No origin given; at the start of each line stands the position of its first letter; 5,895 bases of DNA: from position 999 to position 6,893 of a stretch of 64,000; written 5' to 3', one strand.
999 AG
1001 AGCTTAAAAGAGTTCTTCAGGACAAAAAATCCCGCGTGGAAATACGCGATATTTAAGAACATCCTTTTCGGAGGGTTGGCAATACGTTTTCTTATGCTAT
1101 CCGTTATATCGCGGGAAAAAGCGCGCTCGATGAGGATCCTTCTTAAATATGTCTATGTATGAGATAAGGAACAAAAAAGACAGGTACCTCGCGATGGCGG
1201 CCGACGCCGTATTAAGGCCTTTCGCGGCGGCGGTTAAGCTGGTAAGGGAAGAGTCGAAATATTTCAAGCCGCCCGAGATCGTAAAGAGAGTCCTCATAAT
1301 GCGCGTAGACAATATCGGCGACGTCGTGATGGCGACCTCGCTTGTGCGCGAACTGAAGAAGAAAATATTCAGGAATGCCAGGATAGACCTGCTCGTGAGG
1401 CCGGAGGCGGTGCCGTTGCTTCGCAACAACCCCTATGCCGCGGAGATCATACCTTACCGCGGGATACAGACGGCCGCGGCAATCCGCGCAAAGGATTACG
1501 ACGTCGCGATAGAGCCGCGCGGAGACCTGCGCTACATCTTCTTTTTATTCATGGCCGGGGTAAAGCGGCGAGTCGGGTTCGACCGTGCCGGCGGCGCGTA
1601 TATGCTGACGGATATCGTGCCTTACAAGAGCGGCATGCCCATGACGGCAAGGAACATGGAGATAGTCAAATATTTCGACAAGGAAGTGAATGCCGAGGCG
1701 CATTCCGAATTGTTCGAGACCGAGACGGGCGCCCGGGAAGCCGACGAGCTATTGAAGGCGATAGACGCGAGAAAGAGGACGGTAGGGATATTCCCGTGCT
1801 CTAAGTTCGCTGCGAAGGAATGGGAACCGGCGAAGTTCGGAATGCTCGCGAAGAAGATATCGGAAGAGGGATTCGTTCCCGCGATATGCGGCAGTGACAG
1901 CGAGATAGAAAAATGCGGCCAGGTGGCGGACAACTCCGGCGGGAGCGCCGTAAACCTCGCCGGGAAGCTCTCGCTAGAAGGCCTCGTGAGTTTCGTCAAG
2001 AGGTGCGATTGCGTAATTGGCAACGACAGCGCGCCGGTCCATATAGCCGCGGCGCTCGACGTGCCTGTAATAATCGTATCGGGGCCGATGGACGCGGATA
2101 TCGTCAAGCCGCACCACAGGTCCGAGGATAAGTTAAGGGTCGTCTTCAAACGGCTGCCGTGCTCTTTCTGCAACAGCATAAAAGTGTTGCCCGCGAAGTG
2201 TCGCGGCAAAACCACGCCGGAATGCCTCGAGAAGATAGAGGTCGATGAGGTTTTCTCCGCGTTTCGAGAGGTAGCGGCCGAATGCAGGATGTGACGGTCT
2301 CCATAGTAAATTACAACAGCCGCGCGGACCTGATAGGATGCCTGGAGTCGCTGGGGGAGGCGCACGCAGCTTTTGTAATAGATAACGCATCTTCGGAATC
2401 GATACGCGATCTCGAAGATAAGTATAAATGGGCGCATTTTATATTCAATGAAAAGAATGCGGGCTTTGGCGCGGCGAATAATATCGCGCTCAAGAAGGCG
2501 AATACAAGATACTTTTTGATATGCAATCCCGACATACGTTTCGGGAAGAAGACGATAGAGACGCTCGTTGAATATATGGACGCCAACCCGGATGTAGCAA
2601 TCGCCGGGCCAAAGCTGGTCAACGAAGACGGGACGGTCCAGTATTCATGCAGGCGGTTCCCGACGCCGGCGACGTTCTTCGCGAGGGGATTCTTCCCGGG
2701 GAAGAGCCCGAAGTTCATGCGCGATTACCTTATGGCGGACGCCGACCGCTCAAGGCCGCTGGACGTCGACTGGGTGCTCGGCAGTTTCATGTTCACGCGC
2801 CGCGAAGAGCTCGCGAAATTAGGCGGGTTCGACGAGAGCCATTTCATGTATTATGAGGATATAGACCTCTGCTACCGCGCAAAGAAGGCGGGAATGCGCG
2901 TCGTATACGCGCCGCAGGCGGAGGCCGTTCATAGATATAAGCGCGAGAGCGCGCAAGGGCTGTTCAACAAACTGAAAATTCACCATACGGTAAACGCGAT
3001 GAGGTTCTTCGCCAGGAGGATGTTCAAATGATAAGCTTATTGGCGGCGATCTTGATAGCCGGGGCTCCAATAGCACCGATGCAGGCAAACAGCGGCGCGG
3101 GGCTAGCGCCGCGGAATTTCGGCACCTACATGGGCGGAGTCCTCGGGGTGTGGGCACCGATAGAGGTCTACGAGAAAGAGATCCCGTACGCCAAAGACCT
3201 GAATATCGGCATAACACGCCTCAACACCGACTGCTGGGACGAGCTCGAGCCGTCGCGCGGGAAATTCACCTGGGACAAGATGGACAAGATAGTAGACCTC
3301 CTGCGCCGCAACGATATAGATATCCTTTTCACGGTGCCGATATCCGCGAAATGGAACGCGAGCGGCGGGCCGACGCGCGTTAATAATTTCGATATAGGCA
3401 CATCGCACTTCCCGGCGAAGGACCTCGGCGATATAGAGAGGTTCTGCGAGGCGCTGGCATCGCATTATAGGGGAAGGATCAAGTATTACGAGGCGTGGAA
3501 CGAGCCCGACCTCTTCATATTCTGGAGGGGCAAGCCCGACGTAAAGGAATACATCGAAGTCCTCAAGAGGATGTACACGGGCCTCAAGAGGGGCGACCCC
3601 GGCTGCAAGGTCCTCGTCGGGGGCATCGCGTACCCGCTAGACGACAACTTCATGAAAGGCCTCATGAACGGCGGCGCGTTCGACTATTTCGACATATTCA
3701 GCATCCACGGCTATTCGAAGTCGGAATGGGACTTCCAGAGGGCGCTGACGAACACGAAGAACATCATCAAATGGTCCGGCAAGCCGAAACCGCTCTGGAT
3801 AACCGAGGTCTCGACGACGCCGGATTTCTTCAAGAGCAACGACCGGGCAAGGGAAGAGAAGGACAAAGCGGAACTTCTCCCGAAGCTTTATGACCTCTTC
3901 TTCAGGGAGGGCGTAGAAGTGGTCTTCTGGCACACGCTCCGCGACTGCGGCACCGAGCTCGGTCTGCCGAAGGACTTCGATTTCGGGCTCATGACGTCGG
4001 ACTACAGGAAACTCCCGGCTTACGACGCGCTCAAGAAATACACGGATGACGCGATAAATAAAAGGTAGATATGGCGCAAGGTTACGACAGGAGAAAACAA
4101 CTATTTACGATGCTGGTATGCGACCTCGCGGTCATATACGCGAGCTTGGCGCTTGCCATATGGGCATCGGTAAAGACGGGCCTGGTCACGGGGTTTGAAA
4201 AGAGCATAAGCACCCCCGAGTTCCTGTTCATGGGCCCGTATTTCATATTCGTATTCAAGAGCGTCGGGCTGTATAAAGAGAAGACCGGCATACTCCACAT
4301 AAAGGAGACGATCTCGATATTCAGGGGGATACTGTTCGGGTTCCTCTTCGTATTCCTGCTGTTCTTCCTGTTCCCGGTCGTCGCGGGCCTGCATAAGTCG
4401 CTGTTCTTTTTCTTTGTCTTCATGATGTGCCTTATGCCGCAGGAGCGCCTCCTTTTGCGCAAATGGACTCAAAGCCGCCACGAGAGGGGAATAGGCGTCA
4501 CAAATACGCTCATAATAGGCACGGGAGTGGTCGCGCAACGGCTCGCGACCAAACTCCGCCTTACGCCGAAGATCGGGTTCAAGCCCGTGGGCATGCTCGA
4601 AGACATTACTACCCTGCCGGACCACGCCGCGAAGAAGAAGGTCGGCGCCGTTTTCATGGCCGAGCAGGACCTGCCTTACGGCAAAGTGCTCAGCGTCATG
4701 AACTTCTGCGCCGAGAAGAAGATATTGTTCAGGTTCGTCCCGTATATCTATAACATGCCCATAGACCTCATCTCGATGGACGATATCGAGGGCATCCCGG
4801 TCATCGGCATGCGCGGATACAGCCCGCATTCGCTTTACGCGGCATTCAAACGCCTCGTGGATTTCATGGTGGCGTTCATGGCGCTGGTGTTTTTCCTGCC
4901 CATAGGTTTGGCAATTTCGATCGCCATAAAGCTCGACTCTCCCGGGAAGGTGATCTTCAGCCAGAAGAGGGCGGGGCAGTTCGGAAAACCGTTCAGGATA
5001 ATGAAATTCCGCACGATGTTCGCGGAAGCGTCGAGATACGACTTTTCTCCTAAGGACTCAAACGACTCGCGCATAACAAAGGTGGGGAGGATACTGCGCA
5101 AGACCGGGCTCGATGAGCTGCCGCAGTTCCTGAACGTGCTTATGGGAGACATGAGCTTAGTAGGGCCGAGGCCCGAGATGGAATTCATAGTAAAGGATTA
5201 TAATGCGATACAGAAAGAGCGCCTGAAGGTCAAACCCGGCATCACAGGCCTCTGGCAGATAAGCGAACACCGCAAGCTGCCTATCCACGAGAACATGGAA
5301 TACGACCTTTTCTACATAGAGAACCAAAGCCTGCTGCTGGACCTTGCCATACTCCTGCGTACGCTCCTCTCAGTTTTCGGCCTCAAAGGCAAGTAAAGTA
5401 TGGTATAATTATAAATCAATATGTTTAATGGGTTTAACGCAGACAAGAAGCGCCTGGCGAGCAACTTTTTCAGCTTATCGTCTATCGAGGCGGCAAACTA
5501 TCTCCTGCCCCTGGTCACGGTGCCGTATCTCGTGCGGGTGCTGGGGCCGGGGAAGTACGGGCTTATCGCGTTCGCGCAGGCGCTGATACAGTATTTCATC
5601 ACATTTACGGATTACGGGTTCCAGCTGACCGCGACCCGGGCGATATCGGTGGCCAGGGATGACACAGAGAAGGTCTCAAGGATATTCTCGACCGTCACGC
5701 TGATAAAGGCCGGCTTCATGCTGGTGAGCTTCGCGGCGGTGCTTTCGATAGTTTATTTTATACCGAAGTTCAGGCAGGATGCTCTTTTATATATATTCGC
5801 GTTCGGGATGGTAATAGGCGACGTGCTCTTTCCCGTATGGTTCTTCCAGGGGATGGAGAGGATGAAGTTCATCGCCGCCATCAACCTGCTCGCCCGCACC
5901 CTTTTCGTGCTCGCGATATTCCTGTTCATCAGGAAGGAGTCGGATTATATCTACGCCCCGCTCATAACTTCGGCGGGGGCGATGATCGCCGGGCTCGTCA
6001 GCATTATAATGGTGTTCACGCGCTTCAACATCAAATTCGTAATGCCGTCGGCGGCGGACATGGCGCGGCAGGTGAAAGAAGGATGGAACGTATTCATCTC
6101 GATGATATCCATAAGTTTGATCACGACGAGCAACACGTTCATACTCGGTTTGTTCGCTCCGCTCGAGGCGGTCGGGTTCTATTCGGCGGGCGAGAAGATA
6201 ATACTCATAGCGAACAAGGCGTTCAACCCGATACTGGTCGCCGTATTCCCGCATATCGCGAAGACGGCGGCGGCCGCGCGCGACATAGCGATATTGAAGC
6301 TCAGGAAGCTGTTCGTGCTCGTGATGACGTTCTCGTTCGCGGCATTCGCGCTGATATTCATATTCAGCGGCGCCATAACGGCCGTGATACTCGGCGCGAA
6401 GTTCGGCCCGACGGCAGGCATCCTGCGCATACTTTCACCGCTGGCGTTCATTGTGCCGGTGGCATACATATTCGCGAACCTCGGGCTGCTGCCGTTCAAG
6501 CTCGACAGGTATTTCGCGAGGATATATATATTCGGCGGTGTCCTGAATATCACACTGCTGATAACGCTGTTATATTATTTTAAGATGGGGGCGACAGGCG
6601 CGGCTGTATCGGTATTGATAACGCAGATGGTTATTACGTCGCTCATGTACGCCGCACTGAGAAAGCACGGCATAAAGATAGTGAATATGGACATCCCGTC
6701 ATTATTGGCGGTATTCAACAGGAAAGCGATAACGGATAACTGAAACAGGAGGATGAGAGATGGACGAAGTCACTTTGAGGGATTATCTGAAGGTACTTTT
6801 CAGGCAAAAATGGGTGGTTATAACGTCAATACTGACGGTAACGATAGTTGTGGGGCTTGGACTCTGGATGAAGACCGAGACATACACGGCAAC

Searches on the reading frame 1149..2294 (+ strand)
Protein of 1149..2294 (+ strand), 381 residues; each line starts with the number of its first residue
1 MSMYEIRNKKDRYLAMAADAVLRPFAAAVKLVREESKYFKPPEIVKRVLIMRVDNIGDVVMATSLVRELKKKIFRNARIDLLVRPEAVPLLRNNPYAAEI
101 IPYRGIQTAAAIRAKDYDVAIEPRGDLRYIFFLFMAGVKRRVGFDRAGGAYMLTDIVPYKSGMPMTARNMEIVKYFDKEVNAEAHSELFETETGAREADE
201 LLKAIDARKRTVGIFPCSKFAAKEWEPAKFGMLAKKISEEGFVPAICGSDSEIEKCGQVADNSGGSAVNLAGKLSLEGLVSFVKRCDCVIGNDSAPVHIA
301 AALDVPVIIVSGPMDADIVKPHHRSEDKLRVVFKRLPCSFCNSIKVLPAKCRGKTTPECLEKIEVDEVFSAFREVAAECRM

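Call 3: search_protein_families(library=pfam, proteins=[window:1149-2294:+], max_evalue=0.001)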
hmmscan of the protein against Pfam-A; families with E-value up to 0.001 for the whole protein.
window:1149-2294:+ (381 aa): 1 family
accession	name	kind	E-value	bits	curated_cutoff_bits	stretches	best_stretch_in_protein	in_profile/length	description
PF01075.23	Glyco_transf_9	-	1.7e-31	109.9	22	1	110-338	6-236/247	Glycosyltransferase family 9 (heptosyltransferase)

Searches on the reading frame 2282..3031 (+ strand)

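Call 3: search_protein_families(library=pfam, proteins=[window:2282-3031:+], max_evalue=0.001)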
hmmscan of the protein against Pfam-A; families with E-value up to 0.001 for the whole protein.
window:2282-3031:+ (249 aa): 7 families
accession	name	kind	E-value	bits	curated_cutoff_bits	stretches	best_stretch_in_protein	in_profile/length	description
PF00535.33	Glycos_transf_2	-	5.3e-16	59.4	23.3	1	6-134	2-132/168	Glycosyl transferase family 2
PF13641.12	Glyco_tranf_2_3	-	3.1e-11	44.2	27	1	5-229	4-222/230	Glycosyltransferase like family 2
PF13632.12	Glyco_trans_2_3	-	3.4e-08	34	27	1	164-222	71-127/198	Glycosyl transferase family group 2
PF13506.12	Glyco_transf_21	-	3.2e-07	30.4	21.7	1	67-226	23-164/174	Glycosyl transferase family 21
PF13712.12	Glyco_tranf_2_5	-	2.3e-05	24.6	27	1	62-215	41-185/210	Glycosyltransferase like family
PF10111.15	Glyco_tranf_2_2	-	0.00042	20.3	27.3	0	31-207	33-206/276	Glycosyltransferase like family 2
PF02709.20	Glyco_transf_7C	-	0.00061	19.8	23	0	163-218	17-71/78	N-terminal domain of galactosyltransferase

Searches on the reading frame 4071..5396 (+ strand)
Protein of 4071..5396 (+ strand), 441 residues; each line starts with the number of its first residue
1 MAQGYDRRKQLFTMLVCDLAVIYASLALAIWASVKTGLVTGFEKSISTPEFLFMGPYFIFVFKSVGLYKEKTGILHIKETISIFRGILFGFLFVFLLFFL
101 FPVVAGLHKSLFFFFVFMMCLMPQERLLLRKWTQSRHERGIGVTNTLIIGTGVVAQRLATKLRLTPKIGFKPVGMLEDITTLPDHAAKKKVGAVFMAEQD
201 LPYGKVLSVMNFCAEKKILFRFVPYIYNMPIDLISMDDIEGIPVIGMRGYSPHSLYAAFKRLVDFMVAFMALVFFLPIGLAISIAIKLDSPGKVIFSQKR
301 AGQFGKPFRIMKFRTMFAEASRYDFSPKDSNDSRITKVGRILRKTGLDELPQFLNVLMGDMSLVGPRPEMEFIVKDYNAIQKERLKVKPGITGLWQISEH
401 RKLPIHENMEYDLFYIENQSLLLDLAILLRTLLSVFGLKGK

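Call 3: search_protein_families(library=pfam, proteins=[window:4071-5396:+], max_evalue=0.001)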
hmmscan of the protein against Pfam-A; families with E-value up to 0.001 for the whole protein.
window:4071-5396:+ (441 aa): 2 families
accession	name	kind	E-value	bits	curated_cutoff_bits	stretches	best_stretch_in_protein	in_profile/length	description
PF02397.22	Bac_transf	-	6.5e-65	218.5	27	1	260-436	1-178/179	Bacterial sugar transferase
PF13727.12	CoA_binding_3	-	9.9e-05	22.9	25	1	64-182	2-118/175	CoA-binding domain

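Call 6: search_protein_families(library=ncbifam, proteins=[window:4071-5396:+], max_evalue=0.001)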
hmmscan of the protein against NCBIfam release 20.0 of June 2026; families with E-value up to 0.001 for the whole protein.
window:4071-5396:+ (441 aa): 10 families
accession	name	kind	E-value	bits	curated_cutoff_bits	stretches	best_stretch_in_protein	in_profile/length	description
TIGR03025.1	EPS_sugtrans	subfamily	3.5e-108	362.7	295.55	1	17-437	2-440/445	exopolysaccharide biosynthesis polyprenyl glycosylphosphotransferase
TIGR03023.1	WcaJ_sugtrans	equivalog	2.9e-93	313.6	410.75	1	17-437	2-448/453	undecaprenyl-phosphate glucose phosphotransferase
TIGR03022.1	WbaP_sugtrans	subfamily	1.3e-70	239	403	1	14-438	1-452/456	undecaprenyl-phosphate galactose phosphotransferase WbaP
TIGR03013.1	EpsB_2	subfamily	1.6e-58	198.9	393.35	1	17-436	2-437/443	TIGR03013 family XrtA/PEP-CTERM system glycosyltransferase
NF007518.0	PRK10124.1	equivalog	1.7e-51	175.5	684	1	68-436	69-458/464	undecaprenyl-phosphate glucose phosphotransferase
NF052601.1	undeca_RfbP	equivalog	3e-48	164.2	330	1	258-433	43-233/244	undecaprenyl-phosphate galactose phosphotransferase family protein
NF041877.1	EPS_EpsZ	equivalog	1.7e-47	162.2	800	1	250-436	256-453/459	exopolysaccharide biosynthesis polyisoprenyl-phosphate hexose-1-phosphate transferase EpsZ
NF050817.1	PolSacchBiosHfsE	equivalog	9.3e-39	133.4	750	1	249-437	261-461/467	polysaccharide biosynthesis protein HfsE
NF011751.0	PRK15204.1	equivalog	2.8e-30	105.3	907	1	259-435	279-469/476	undecaprenyl-phosphate galactose phosphotransferase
NF045514.1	glycotran_HepC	equivalog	2.1e-26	92.6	140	1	254-368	111-211/220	heterocyst development glycosyltransferase HepC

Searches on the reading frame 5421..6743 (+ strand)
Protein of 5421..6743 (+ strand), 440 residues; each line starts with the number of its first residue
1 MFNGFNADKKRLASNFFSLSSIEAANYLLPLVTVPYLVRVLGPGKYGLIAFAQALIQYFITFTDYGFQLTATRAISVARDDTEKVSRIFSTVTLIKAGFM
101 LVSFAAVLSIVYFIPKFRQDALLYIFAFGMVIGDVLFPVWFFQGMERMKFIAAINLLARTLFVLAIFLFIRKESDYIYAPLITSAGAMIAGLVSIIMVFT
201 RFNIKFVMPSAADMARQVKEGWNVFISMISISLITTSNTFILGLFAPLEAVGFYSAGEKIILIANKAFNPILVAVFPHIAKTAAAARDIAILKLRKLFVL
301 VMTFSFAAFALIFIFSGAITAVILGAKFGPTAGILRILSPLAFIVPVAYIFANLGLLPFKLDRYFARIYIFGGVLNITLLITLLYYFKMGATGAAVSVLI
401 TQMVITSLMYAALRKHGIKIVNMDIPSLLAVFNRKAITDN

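Call 3: search_protein_families(library=pfam, proteins=[window:5421-6743:+], max_evalue=0.001)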
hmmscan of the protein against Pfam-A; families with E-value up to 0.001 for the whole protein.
window:5421-6743:+ (440 aa): 2 families
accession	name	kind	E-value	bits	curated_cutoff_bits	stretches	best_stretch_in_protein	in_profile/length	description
PF01943.22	Polysacc_synt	-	1.8e-58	198.6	28.2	1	13-282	2-273/274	Polysaccharide biosynthesis protein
PF13440.11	Polysacc_synt_3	-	1.3e-10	41.4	23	1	37-330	2-290/293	Polysaccharide biosynthesis protein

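Call 6: search_protein_families(library=ncbifam, proteins=[window:5421-6743:+], max_evalue=0.001)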
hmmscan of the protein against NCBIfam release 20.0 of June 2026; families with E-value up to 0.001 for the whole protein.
window:5421-6743:+ (440 aa): 1 family
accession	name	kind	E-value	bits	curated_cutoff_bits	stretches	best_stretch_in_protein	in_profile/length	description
TIGR02900.1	spore_V_B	equivalog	3.6e-08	32.6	372.3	1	32-250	21-249/488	stage V sporulation protein B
